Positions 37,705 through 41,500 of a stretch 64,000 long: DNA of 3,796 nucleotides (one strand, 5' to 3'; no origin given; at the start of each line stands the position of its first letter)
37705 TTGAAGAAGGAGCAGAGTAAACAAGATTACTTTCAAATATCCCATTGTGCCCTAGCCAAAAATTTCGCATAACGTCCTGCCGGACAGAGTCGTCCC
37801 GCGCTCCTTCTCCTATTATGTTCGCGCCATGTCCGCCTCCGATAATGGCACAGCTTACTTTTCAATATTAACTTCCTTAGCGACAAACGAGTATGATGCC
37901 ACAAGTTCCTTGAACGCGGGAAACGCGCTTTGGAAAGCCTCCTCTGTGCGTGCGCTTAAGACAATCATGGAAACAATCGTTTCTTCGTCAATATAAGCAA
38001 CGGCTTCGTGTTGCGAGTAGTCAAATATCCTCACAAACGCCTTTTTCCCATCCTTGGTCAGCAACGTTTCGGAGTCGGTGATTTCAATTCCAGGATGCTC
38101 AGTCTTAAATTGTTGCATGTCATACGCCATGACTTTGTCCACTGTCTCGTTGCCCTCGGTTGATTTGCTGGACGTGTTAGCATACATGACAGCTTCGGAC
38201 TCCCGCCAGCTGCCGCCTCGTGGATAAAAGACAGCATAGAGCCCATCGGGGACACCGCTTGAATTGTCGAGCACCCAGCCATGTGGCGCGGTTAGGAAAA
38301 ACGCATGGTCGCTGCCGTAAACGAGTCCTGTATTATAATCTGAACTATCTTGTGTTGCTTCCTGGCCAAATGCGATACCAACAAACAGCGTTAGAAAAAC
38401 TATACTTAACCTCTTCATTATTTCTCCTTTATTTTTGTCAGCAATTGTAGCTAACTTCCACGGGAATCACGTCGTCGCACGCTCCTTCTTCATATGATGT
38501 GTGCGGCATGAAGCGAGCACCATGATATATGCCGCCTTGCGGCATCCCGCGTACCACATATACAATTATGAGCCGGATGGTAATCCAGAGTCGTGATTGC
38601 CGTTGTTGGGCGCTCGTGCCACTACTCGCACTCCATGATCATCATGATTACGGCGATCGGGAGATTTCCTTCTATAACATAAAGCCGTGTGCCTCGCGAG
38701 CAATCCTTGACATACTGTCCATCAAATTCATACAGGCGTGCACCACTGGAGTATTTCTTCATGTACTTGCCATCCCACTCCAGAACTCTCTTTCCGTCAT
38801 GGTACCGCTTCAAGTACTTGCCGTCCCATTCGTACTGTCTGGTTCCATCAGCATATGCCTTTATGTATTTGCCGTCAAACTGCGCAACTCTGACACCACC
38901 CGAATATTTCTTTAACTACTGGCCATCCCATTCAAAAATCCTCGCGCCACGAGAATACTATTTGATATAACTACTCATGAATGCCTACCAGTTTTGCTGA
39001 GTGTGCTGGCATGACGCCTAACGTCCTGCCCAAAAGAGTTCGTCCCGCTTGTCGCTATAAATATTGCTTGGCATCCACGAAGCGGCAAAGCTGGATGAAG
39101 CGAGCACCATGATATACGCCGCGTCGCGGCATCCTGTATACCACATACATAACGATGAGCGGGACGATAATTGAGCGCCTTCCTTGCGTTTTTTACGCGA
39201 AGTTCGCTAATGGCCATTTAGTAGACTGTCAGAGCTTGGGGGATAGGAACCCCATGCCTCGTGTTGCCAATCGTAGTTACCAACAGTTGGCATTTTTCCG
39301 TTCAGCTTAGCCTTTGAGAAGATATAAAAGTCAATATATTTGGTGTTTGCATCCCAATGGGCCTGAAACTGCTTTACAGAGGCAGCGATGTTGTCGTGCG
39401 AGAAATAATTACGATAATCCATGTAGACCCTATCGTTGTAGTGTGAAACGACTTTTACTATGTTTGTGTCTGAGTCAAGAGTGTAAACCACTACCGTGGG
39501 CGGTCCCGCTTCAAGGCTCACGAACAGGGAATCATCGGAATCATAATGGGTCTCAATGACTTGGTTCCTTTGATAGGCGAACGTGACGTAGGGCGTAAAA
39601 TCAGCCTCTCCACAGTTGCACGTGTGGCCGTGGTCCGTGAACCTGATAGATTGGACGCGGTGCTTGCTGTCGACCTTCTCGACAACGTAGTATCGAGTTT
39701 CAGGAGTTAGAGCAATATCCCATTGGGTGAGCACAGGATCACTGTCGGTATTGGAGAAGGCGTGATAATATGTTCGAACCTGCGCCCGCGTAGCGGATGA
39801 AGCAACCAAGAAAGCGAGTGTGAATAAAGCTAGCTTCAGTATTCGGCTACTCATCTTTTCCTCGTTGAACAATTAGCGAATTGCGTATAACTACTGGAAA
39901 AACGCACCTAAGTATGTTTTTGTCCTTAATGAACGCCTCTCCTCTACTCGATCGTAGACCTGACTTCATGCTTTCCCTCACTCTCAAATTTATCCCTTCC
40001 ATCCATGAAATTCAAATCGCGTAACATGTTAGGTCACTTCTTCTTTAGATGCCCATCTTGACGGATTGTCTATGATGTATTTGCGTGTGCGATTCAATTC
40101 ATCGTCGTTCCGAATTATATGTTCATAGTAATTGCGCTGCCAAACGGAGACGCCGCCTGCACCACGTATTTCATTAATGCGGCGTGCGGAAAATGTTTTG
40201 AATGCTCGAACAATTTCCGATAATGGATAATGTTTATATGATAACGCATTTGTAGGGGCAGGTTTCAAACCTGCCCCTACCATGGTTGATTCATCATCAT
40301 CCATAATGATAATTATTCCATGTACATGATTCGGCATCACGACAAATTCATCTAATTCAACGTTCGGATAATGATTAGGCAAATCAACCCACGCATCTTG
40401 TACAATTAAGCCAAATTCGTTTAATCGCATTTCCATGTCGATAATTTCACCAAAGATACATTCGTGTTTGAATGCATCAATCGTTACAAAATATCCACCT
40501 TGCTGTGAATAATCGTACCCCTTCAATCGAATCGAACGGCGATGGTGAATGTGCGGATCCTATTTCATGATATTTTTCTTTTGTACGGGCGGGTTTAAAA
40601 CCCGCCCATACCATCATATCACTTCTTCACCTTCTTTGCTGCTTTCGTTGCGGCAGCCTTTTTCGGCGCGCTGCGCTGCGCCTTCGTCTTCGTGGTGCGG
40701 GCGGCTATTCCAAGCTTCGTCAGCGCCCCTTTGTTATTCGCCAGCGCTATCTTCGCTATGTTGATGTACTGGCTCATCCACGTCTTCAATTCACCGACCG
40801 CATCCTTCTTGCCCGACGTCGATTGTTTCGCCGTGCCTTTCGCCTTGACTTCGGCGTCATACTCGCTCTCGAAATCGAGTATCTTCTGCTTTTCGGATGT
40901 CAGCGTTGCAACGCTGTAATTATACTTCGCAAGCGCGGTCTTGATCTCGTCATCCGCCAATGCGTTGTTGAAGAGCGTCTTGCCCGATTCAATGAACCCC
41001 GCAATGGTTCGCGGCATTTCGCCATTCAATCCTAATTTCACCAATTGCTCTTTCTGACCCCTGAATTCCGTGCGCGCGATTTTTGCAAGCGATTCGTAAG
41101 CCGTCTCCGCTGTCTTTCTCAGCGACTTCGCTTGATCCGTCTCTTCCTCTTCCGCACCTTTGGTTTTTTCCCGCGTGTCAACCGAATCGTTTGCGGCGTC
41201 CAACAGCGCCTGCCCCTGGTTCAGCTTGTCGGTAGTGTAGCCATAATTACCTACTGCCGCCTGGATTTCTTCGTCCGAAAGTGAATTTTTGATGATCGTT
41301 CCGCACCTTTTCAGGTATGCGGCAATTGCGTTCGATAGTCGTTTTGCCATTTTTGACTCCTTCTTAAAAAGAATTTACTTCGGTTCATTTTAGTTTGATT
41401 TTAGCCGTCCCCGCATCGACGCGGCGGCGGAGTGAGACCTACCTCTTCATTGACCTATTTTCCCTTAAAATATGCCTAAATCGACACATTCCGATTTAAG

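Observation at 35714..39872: Integron-cassette-like (or BIME-like) array: six small co-oriented ORFs separated by modular palindromic spacers with RYYYAAC / GTTRRRY-like end boxes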

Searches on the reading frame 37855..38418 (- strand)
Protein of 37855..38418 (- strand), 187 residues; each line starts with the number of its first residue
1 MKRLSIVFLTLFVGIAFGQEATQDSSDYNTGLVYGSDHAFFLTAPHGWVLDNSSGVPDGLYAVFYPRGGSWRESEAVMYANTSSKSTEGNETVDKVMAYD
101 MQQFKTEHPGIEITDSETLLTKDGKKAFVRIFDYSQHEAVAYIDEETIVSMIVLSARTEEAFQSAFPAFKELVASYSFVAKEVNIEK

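Call 13: search_protein_families(library=pfam, proteins=[window:37855-38418:-], max_evalue=0.01)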
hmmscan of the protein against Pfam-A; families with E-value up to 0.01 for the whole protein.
window:37855-38418:- (187 aa): 0 families

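Call 22: find_homologous_proteins(query=window:37855-38418:-)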
Query window:37855-38418:- (187 aa): 43 proteins with E <= 0.001 among 139 candidates.
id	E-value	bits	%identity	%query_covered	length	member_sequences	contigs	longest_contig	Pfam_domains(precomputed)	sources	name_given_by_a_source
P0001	5.7e-109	380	100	93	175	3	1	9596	-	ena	-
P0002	2.4e-62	228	59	98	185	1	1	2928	-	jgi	jgi:hypothetical protein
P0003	1.8e-60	222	56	97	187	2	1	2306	-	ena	-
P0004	5.3e-60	220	57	95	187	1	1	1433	-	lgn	-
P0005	2.6e-59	218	58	93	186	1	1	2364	-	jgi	jgi:hypothetical protein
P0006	4.1e-57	211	55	100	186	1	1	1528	-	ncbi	-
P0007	4.6e-57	211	56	87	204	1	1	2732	-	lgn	-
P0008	2.2e-56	209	54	98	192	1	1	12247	-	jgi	jgi:predicted secreted acid phosphatase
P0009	4.2e-55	205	58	88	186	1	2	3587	-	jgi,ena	-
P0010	5.9e-55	204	52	99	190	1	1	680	-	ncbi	-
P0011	2.6e-53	199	49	100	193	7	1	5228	-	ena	-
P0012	4.1e-53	198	54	98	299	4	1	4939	-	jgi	-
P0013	1.7e-51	193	49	100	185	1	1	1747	-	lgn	-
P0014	4.6e-51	191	52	88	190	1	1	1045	-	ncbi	-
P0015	6.6e-51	191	49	97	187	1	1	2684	-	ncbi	-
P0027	8.5e-42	161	45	97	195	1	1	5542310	-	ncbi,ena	-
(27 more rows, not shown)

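Call 23: find_encoding_contigs(protein=P0008, flank=6000, max_places=3)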
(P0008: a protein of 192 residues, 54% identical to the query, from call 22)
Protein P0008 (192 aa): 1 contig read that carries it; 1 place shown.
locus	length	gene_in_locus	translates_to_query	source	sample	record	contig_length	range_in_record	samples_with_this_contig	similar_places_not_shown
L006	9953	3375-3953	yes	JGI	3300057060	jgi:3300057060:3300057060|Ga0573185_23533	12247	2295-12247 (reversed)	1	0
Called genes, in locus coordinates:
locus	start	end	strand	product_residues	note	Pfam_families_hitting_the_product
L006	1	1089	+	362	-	?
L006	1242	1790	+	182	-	-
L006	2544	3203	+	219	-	-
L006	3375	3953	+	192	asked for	-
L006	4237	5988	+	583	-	-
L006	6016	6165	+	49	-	-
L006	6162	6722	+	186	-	-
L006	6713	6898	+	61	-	-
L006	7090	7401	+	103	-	-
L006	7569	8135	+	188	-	PF00578:AhpC-TSA, PF08534:Redoxin, PF13905:Thioredoxin_8 (faint)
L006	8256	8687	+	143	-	-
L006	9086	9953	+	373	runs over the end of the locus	-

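Call 24: find_encoding_contigs(protein=P0027, flank=6000, max_places=3)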
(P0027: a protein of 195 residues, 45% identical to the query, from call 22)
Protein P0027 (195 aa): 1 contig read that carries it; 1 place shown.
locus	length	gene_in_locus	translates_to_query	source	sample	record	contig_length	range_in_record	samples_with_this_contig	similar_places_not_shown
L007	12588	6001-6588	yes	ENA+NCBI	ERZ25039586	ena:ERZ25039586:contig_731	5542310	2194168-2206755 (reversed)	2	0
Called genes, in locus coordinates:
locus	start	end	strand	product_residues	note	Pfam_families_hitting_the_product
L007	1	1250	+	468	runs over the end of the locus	PF13520:AA_permease_2, PF00324:AA_permease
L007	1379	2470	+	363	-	PF01112:Asparaginase_2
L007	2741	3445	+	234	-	-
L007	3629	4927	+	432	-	PF03721:UDPG_MGDP_dh_N, PF00984:UDPG_MGDP_dh, PF03720:UDPG_MGDP_dh_C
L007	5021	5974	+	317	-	PF00106:adh_short (weak), PF01073:3Beta_HSD, PF01370:Epimerase, PF02719:Polysacc_synt_2, PF04321:RmlD_sub_bind, PF05368:NmrA, PF13460:NAD_binding_10, PF16363:GDP_Man_Dehyd, +1 more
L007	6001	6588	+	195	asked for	-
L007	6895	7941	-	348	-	PF01008:IF-2B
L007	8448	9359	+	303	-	PF01497:Peripla_BP_2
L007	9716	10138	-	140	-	PF14325:DUF4383 (faint)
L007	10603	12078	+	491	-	PF02934:GatB_N, PF02637:GatB_Yqey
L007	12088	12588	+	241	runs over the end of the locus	PF00106:adh_short, PF08659:KR, PF23441:SDR, PF13460:NAD_binding_10 (faint), PF13561:adh_short_C2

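Call 25: find_encoding_contigs(protein=P0011, flank=6000, max_places=3)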
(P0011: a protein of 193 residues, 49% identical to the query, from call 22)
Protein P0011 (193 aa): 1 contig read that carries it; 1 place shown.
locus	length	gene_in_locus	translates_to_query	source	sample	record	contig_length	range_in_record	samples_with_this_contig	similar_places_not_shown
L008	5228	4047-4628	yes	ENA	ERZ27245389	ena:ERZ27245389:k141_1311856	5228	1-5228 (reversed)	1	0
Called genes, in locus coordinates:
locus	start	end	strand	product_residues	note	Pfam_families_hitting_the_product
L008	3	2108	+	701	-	?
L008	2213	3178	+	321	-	PF03631:Virul_fac_BrkB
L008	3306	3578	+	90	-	PF12732:YtxH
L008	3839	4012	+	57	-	-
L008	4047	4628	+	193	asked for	-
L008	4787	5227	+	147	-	?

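Call 95: search_protein_families(library=ncbifam, proteins=[window:37855-38418:-], max_evalue=0.001)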
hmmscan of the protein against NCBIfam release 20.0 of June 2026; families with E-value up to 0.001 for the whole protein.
window:37855-38418:- (187 aa): 0 families

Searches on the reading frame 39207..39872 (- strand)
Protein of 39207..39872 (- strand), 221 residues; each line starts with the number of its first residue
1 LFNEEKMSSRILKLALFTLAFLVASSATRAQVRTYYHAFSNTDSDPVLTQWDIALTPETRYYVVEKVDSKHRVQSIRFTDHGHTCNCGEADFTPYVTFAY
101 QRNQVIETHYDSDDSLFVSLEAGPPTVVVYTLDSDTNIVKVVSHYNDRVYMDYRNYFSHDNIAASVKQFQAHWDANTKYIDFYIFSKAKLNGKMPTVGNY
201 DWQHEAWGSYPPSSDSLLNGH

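Call 13: search_protein_families(library=pfam, proteins=[window:39207-39872:-], max_evalue=0.01)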
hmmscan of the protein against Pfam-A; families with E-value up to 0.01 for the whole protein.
window:39207-39872:- (221 aa): 0 families

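Call 95: search_protein_families(library=ncbifam, proteins=[window:39207-39872:-], max_evalue=0.001)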
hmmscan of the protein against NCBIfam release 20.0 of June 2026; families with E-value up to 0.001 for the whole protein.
window:39207-39872:- (221 aa): 0 families

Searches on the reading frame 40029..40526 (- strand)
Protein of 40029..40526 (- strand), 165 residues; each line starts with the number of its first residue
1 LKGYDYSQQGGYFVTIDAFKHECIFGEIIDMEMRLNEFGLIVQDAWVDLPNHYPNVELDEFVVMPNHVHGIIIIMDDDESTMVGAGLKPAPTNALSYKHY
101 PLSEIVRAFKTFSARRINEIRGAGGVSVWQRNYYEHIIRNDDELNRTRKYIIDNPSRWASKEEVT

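Call 13: search_protein_families(library=pfam, proteins=[window:40029-40526:-], max_evalue=0.01)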
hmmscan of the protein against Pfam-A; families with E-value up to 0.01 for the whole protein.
window:40029-40526:- (165 aa): 1 family
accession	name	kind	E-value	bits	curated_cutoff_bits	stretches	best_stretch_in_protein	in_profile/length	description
PF01797.21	Y1_Tnp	-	1.8e-06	28.5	23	1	99-152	62-119/121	Transposase IS200 like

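Call 19: find_encoding_contigs(protein=window:40029-40526:-, flank=10000, max_places=10)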
Protein window:40029-40526:- (165 aa): 1 contig read that carries it; 1 place shown.
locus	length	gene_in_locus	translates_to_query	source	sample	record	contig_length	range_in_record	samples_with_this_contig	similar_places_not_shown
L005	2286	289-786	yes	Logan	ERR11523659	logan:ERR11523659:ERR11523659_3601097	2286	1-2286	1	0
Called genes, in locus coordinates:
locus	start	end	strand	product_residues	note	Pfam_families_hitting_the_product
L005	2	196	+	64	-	?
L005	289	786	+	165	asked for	PF01797:Y1_Tnp (faint)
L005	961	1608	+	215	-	-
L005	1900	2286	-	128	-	?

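Call 95: search_protein_families(library=ncbifam, proteins=[window:40029-40526:-], max_evalue=0.001)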
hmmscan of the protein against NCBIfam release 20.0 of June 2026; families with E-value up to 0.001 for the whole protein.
window:40029-40526:- (165 aa): 1 family
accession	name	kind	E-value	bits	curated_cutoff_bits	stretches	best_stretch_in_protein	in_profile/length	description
NF047646.1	REP_Tyr_transpos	equivalog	5.4e-16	58.8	80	1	100-157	70-133/146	REP-associated tyrosine transposase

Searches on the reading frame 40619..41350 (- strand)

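Call 13: search_protein_families(library=pfam, proteins=[window:40619-41350:-], max_evalue=0.01)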
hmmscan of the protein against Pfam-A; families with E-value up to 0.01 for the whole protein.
window:40619-41350:- (243 aa): 0 families

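Call 95: search_protein_families(library=ncbifam, proteins=[window:40619-41350:-], max_evalue=0.001)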
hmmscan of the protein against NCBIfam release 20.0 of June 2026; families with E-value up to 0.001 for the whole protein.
window:40619-41350:- (243 aa): 1 family
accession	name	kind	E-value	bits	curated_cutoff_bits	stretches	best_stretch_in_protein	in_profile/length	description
NF052641.1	PQLLE_fam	subfamily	5.7e-48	163.4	80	1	7-215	3-211/211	PQLLE family protein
